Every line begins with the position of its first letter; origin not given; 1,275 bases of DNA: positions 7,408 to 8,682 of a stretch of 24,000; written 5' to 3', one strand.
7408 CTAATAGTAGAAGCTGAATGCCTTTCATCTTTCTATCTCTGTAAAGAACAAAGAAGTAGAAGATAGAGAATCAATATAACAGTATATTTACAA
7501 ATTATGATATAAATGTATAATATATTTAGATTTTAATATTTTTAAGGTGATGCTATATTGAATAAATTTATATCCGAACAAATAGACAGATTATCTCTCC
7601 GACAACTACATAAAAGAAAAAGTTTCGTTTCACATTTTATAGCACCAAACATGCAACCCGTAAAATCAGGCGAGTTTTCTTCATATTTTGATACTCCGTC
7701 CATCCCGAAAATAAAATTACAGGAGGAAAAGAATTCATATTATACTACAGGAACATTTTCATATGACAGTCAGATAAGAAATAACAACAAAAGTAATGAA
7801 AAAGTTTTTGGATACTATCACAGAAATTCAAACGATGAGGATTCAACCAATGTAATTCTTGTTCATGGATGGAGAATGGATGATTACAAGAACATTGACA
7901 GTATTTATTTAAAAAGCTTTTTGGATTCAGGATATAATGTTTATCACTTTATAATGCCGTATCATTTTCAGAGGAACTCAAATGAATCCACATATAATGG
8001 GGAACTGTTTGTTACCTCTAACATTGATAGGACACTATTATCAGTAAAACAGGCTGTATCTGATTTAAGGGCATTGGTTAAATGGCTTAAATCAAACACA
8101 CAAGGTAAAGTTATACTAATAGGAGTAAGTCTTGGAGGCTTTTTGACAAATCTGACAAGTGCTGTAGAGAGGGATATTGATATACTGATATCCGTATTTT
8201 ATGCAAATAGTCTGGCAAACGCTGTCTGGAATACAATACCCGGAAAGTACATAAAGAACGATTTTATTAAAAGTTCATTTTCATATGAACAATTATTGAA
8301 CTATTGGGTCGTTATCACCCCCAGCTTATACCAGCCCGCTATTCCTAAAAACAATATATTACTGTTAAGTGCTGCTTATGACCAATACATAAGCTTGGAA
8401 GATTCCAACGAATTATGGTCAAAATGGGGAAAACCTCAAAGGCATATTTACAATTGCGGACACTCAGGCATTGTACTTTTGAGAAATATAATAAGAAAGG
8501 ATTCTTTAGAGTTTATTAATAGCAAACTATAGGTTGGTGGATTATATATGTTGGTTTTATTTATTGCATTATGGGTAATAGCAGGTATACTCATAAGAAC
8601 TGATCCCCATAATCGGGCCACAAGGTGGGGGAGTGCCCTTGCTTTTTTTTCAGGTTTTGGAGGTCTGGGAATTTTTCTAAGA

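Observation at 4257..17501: Composite peptide-signalling/bacteriocin locus with two different two-component systems, three GG-leader peptides and a three-part export module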

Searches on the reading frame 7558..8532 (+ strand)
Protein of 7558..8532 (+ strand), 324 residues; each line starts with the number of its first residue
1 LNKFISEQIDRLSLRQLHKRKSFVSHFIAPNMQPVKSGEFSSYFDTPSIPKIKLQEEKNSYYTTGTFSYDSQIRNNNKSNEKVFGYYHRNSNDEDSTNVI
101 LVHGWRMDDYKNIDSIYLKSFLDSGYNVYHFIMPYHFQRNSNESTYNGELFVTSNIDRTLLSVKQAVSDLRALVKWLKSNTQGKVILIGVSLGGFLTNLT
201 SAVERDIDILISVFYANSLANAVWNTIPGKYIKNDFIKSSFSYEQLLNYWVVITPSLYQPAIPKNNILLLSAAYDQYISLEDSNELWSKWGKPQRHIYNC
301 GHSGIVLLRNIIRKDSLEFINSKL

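Call 4: search_protein_families(library=pfam, proteins=[window:7558-8532:+], max_evalue=0.01)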
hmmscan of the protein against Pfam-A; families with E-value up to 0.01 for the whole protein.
window:7558-8532:+ (324 aa): 4 families
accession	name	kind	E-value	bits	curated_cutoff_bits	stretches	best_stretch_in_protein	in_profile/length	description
PF12697.13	Abhydrolase_6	-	2.7e-05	25.4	26.3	1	99-224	1-105/217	Alpha/beta hydrolase family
PF09752.15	ABHD18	-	3.2e-05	23.7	21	1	162-208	154-201/351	Alpha/beta hydrolase domain containing 18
PF00561.26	Abhydrolase_1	-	3.8e-05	23.9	25.8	0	99-198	3-84/245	alpha/beta hydrolase fold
PF01738.24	DLH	-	0.001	19.2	21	1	95-218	12-131/217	Dienelactone hydrolase family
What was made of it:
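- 7558..8532 (+): Cytoplasmic alpha/beta-hydrolase (ABHD18/RcgR-like), first gene of a conserved hydrolase-HK-RR triad. Pfam Abhydrolase_6/ABHD18 (call 4).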

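Call 7: search_protein_families(library=ncbifam, proteins=[window:7558-8532:+], max_evalue=0.01)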
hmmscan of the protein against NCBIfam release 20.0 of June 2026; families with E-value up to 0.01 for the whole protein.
window:7558-8532:+ (324 aa): 1 family
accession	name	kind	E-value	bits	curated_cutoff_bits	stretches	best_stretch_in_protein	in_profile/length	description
NF047337.1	hydrolase_RcgR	subfamily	6.8e-29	101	182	1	42-312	58-321/332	RcgR family putative quorum lactone hydrolase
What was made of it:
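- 7558..8532 (+): NCBIfam RcgR 101 bits, below the 182 cutoff (call 7).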

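Call 39: find_related_loci(query=window:7558-8532:+, collection=metagenome_contigs, flank=10000)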
Query window:7558-8532:+ (324 aa) in metagenome_contigs; peptide patterns used: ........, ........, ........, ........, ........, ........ (x = any residue, [..] = any of these).
192 stretches matched a pattern, but none encodes a relative of the query by tblastn (E <= 1e-3).
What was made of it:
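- Tried and rejected: No relatives found (call 39).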

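Call 41: find_homologous_proteins(query=window:7558-8532:+)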
Query window:7558-8532:+ (324 aa): 101 proteins with E <= 0.001 among 876 candidates.
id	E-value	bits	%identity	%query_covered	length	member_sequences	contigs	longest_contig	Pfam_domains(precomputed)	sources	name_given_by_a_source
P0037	3.2e-192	656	100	90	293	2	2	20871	PF12697.14,PF09752.16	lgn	-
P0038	8.5e-188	641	89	100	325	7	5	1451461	PF09752.16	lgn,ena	-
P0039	1.1e-185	634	86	100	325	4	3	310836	PF12697.14,PF09752.16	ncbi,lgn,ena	-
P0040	1.3e-173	595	82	100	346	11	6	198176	PF12697.14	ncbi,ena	-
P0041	8.6e-173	592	83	99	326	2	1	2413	PF09752.16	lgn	-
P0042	6.4e-167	572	79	100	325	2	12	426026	PF12697.14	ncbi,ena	-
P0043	3.1e-151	521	71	100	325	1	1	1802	-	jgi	-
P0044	1.6e-140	486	82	83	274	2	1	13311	-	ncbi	-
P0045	2.8e-125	436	59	100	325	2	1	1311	-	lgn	-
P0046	2.0e-114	400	53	100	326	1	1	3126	PF12697.14,PF09752.16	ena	-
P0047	1.0e-113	398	54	99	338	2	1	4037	-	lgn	-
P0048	1.7e-112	394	54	100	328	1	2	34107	-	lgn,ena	-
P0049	1.2e-110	388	52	100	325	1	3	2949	PF12697.14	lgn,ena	-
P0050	5.0e-109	382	52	99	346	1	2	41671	-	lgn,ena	-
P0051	3.2e-108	380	50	100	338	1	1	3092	PF12697.14,PF09752.16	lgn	-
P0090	4.5e-93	330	45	99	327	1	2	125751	PF12146.16,PF09752.16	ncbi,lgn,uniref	ncbi:alpha/beta hydrolase family protein [Bacillus cereus group sp. BfR-BA-01494]|uniref:alpha/beta 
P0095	4.9e-92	327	46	98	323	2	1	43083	PF12697.14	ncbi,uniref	ncbi:alpha/beta hydrolase [Paenibacillus chartarius]|uniref:Alpha/beta hydrolase n=1 Tax=Paenibacill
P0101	1.3e-89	319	45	99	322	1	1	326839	-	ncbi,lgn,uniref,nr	ncbi:hypothetical protein DFR58_10143 [Anaerobacterium chartisolvens]|uniref:Alpha/beta hydrolase fa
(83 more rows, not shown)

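Call 42: find_encoding_contigs(protein=P0037, flank=10000, max_places=3)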
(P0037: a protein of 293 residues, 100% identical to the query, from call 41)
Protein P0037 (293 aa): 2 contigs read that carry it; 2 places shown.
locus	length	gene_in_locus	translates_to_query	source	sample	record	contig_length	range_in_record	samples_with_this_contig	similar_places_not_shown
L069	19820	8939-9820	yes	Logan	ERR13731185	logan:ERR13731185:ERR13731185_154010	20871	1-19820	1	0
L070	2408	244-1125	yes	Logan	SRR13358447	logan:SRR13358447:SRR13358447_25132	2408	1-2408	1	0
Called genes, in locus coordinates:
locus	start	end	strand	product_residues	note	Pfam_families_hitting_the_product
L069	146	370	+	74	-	-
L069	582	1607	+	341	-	-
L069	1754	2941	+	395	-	PF12242:Eno-Rase_NADH_b, PF12241:Enoyl_reductase, PF07055:Eno-Rase_FAD_bd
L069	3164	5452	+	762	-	PF07517:SecA_DEAD, PF00270:DEAD (weak), PF00271:Helicase_C (faint), PF01043:SecA_PP_bind, PF21090:P-loop_SecA, PF07516:SecA_SW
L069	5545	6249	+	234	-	PF00072:Response_reg, PF04397:LytTR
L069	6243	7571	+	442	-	PF14501:HATPase_c_5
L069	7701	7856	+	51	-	-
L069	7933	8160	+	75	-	-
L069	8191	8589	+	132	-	-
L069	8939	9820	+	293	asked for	PF12697:Abhydrolase_6 (weak), PF09752:ABHD18 (faint)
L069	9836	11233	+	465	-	PF02518:HATPase_c, PF14501:HATPase_c_5 (weak)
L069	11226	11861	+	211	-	PF00072:Response_reg, PF08281:Sigma70_r4_2 (weak), PF00196:GerE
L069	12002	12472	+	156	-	PF16895:DUF5085 (weak)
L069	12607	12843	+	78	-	PF10439:Bacteriocin_IIc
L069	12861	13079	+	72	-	-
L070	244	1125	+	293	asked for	PF12697:Abhydrolase_6 (weak), PF09752:ABHD18 (faint)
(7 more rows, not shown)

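Call 43: find_encoding_contigs(protein=P0038, flank=10000, max_places=4)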
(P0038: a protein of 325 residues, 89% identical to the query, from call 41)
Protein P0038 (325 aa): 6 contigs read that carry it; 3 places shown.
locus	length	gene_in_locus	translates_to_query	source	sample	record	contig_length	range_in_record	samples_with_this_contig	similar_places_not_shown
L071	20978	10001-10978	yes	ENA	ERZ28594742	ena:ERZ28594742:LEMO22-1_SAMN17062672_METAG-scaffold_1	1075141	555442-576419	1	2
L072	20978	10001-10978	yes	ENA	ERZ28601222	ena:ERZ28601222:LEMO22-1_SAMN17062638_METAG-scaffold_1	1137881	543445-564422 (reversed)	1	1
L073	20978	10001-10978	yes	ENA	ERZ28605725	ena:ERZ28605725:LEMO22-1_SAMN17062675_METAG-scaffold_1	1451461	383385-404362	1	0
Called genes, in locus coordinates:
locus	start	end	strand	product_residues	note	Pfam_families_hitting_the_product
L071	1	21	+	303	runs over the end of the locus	PF09924:LPG_synthase_C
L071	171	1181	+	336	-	PF00044:Gp_dh_N, PF02800:Gp_dh_C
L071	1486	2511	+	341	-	-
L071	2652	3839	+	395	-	PF12242:Eno-Rase_NADH_b, PF12241:Enoyl_reductase, PF07055:Eno-Rase_FAD_bd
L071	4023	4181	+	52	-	-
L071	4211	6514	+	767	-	PF07517:SecA_DEAD, PF00270:DEAD (weak), PF00271:Helicase_C (faint), PF01043:SecA_PP_bind, PF21090:P-loop_SecA, PF07516:SecA_SW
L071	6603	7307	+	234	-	PF00072:Response_reg, PF04397:LytTR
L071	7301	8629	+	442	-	PF02518:HATPase_c (faint), PF14501:HATPase_c_5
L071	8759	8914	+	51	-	-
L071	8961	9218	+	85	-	PF27331:YnaG (weak)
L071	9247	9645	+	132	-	-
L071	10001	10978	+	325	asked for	PF09752:ABHD18 (faint)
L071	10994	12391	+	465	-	PF02518:HATPase_c, PF14501:HATPase_c_5 (weak)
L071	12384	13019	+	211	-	PF00072:Response_reg, PF08281:Sigma70_r4_2 (faint), PF00196:GerE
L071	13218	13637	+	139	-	-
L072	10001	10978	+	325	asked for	PF09752:ABHD18 (faint)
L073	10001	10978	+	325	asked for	PF09752:ABHD18 (faint)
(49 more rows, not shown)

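Call 44: find_encoding_contigs(protein=P0039, flank=10000, max_places=2)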
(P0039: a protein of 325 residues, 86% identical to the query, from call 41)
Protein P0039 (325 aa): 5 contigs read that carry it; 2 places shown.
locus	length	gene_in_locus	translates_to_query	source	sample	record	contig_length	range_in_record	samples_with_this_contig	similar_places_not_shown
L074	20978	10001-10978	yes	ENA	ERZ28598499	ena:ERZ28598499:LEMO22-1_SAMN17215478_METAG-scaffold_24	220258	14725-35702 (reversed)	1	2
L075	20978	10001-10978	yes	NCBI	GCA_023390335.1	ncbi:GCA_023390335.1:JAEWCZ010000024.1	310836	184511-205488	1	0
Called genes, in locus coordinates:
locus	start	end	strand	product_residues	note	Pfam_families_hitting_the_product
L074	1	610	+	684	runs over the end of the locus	-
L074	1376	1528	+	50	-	-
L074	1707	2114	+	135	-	PF01337:Barstar (weak)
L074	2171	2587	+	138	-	-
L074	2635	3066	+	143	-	-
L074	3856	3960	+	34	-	-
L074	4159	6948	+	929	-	PF07719:TPR_2 (faint)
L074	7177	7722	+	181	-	-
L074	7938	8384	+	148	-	-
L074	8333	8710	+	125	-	-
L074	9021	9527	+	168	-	-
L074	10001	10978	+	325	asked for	PF12697:Abhydrolase_6 (weak), PF09752:ABHD18 (faint)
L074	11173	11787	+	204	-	PF04229:GrpB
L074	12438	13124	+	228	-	PF00753:Lactamase_B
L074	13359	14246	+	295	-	-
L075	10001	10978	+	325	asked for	PF12697:Abhydrolase_6 (weak), PF09752:ABHD18 (faint)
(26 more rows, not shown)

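Call 45: find_encoding_contigs(protein=P0040, flank=10000, max_places=2)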
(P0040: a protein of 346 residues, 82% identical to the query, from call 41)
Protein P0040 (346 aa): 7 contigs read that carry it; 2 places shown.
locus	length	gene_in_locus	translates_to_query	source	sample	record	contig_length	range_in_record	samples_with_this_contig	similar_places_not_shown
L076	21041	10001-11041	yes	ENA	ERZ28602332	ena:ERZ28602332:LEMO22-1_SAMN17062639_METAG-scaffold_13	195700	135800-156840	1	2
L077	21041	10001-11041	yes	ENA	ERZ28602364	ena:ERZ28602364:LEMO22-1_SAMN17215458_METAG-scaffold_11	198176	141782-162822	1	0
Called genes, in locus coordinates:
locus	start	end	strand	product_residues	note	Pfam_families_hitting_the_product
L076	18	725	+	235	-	PF00132:Hexapep (weak), PF25087:GMPPB_C (faint), PF00132:Hexapep, PF14602:Hexapep_2 (weak)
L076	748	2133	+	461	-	PF01406:tRNA-synt_1e, PF01921:tRNA-synt_1f (faint), PF09334:tRNA-synt_1g (faint), PF23493:CysS_C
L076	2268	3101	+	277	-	PF00877:NLPC_P60, PF08239:SH3_3 (weak)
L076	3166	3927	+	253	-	PF03372:Exo_endo_phos, PF14529:Exo_endo_phos_2 (weak)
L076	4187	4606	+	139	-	PF00636:Ribonuclease_3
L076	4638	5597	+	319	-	PF08032:SpoU_sub_bind, PF00588:SpoU_methylase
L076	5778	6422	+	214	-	PF04542:Sigma70_r2, PF08281:Sigma70_r4_2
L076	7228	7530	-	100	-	-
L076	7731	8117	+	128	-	-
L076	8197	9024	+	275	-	-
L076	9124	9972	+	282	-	PF00165:HTH_AraC (faint), PF12833:HTH_18, PF06445:GyrI-like, PF14526:Cass2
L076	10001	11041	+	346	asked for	PF12697:Abhydrolase_6 (faint)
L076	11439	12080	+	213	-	PF09335:VTT_dom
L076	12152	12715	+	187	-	PF00398:RrnaAD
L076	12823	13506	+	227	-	PF00072:Response_reg, PF00486:Trans_reg_C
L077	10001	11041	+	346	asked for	PF12697:Abhydrolase_6 (faint)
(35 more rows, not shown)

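Call 57: search_protein_families(library=phrogs, proteins=[window:7558-8532:+], max_evalue=0.01)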
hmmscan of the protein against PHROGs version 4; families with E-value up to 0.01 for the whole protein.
window:7558-8532:+ (324 aa): 0 families

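Call 69: find_encoding_contigs(protein=P0095, flank=7000, max_places=1)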
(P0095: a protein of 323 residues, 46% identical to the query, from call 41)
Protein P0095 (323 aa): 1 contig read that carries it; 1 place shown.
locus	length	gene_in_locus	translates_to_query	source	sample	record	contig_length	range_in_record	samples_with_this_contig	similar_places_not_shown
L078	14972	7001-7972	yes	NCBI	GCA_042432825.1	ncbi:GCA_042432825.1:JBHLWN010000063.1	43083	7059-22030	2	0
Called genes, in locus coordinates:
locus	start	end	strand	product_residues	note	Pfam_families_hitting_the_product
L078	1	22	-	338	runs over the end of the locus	PF02322:Cyt_bd_oxida_II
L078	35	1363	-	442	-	PF01654:Cyt_bd_oxida_I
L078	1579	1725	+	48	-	PF00403:HMA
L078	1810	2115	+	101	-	PF00122:E1-E2_ATPase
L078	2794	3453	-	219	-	PF00528:BPD_transp_1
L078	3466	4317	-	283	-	PF01547:SBP_bac_1, PF13531:SBP_bac_11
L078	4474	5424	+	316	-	PF12728:HTH_17, PF12727:PBP_like, PF13531:SBP_bac_11 (weak)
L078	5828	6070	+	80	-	PF13560:HTH_31 (weak), PF01381:HTH_3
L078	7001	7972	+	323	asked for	PF12697:Abhydrolase_6 (weak)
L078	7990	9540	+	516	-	PF02518:HATPase_c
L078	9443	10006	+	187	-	PF00072:Response_reg, PF00196:GerE (weak)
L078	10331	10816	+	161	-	-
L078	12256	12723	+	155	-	-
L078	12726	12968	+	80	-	-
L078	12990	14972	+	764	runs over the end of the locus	PF10412:TrwB_AAD_bind (faint)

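Call 70: find_encoding_contigs(protein=P0101, flank=7000, max_places=1)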
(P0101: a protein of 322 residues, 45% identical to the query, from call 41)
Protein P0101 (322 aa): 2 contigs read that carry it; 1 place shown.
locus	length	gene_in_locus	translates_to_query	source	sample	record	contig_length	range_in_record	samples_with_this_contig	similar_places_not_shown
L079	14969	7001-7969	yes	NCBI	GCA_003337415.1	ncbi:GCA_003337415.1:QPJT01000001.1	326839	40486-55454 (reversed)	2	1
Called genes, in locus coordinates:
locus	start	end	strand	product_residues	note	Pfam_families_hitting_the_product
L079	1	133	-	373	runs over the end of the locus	-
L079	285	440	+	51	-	-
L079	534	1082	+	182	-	PF12869:tRNA_anti-like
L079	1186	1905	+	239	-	PF02687:FtsX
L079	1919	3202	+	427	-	PF25917:BSH_RND (weak), PF25973:BSH_CzcB (weak), PF25984:BSH_YknX (weak), PF25975:CzcB_C, PF25989:YknX_C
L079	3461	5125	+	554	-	PF00920:ILVD_EDD_N, PF24877:ILV_EDD_C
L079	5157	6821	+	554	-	PF02776:TPP_enzyme_N, PF00205:TPP_enzyme_M, PF02775:TPP_enzyme_C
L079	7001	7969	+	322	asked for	-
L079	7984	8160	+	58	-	-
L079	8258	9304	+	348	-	PF12704:MacB_PCD (weak)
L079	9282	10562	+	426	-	-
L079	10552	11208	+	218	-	PF25683:URGCP_GTPase (weak), PF00005:ABC_tran, PF13304:AAA_21 (faint)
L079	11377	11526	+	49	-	PF00471:Ribosomal_L33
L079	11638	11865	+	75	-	PF00584:SecE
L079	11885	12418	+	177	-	PF02357:NusG, PF00467:KOW (weak), PF23284:KOW2_Spt5 (weak)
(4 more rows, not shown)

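Call 71: find_encoding_contigs(protein=P0090, flank=7000, max_places=1)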
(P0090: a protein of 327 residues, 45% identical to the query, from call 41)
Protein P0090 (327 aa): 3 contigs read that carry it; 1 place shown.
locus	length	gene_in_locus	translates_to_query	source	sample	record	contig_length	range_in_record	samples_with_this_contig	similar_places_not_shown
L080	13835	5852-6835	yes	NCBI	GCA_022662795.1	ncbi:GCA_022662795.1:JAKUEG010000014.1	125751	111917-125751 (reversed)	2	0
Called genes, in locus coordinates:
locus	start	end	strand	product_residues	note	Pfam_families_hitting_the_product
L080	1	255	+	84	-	?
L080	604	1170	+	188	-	-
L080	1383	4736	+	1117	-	PF00270:DEAD (faint), PF04851:ResIII (faint), PF00271:Helicase_C (faint)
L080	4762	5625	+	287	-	-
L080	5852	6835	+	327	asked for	PF09752:ABHD18 (weak), PF12146:Hydrolase_4 (faint)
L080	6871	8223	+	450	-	PF02518:HATPase_c, PF14501:HATPase_c_5 (weak)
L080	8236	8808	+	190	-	PF00072:Response_reg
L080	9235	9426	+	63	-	PF13560:HTH_31, PF13744:HTH_37, PF12844:HTH_19, PF13443:HTH_26, PF01381:HTH_3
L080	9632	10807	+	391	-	PF01381:HTH_3 (weak), PF22871:AimR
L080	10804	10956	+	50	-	-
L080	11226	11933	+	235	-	-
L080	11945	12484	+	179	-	-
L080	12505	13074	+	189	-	-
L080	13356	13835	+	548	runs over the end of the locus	PF05496:RuvB_N (weak), PF13177:DNA_pol3_delta2, PF13604:AAA_30 (weak), PF00004:AAA, PF07728:AAA_5 (faint), PF13401:AAA_22 (weak), PF22608:DNAX_ATPase_lid, PF12169:DNA_pol3_gamma3, +1 more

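Call 75: find_related_loci(query=A3, collection=viral_contigs, flank=8000)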
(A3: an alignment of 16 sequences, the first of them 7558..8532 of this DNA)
Query A3 (324 aa) in viral_contigs; peptide patterns used: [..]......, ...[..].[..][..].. (x = any residue, [..] = any of these).
35 stretches matched a pattern, but none encodes a relative of the query by tblastn (E <= 1e-3).
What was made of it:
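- Tried and rejected: Nothing found (call 75).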

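Call 76: find_related_loci(query=A3, collection=metagenome_contigs, flank=9000)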
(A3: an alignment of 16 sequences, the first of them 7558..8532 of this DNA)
Query A3 (324 aa) in metagenome_contigs; peptide patterns used: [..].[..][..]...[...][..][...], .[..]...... (x = any residue, [..] = any of these).
91 stretches matched a pattern; 56 encode a relative of the query (tblastn E <= 1e-3); 56 distinct loci.
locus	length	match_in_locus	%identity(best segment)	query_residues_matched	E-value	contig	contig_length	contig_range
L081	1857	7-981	71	1-324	2e-171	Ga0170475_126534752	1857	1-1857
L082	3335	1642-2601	51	1-320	1e-108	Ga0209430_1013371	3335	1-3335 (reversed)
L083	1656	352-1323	49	1-324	1e-111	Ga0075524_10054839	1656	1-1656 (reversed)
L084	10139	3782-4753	47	1-324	4e-103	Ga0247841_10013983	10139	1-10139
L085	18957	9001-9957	48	3-321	2e-98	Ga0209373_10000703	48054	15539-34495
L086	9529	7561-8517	45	4-324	4e-97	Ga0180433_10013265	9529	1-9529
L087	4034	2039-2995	46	4-324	9e-98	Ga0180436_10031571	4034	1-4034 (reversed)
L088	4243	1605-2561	45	4-324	1e-97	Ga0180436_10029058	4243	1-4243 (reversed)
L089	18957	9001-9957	44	4-324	3e-95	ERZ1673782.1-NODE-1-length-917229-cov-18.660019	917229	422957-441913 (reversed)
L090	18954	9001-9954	46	6-324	1e-94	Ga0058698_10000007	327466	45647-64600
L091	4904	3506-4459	45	5-324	1e-94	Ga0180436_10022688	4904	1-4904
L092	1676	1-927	45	14-324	2e-99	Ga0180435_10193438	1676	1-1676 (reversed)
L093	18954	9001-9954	45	6-324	3e-93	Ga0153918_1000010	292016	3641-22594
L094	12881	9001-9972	46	1-324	3e-91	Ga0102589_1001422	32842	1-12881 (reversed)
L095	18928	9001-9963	44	4-324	1e-89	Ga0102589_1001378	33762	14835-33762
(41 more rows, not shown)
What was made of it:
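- Tried and rejected: A profile scan then gave 56 loci (call 76).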
